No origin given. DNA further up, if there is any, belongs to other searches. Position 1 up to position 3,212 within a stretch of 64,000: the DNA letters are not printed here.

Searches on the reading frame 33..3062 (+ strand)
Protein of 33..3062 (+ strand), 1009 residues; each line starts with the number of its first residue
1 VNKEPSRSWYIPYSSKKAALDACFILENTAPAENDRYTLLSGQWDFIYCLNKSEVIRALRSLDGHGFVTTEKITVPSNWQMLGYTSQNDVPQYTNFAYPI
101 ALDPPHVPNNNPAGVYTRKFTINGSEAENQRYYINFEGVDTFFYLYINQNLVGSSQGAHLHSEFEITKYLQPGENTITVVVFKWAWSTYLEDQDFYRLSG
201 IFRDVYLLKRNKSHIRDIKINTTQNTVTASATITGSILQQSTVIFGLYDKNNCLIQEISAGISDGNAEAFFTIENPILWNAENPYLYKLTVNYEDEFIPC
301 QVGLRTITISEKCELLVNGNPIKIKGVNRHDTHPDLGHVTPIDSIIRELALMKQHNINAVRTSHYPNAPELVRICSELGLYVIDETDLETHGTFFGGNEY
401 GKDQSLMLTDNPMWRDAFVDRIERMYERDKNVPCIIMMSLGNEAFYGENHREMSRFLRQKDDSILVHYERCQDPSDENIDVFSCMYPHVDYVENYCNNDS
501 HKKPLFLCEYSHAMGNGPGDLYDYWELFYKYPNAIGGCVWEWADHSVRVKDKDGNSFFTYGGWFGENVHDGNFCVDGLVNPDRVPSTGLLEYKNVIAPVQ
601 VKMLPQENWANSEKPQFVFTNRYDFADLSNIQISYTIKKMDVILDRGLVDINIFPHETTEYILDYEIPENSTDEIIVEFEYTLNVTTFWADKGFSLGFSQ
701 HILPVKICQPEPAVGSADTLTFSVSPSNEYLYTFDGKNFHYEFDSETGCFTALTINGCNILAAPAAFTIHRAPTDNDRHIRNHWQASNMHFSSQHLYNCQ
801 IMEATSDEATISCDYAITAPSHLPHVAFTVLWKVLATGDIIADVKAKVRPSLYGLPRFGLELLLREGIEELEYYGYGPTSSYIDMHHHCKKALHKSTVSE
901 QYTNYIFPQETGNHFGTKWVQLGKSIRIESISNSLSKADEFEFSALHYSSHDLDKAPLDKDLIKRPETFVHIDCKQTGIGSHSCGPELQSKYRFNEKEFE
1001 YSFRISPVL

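Call 28: search_protein_families(library=pfam, proteins=[window:33-3062:+], max_evalue=0.001)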
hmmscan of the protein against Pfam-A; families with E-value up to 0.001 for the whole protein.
window:33-3062:+ (1009 aa): 6 families
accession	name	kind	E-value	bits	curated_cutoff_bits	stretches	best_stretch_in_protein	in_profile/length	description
PF02836.23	Glyco_hydro_2_C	-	3.1e-88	296.2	21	1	313-600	6-301/302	Glycosyl hydrolases family 2, TIM barrel domain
PF02929.23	Bgal_small_N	-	5.9e-65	219.8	25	1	736-1005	2-248/248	Beta galactosidase small chain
PF02837.24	Glyco_hydro_2_N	-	1.2e-40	139.6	28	1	40-209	4-167/169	Glycosyl hydrolases family 2, sugar binding domain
PF16353.11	LacZ_4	-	1.2e-14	54.7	27.3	1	618-704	2-87/87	Beta-galactosidase, domain 4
PF22666.2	Glyco_hydro_2_N2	-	1e-12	48.9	27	1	115-188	51-123/167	Glycosyl hydrolase 2 galactose-binding domain-like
PF00703.27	Glyco_hydro_2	-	1.3e-08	36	23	1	214-293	2-92/109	Glycosyl hydrolases family 2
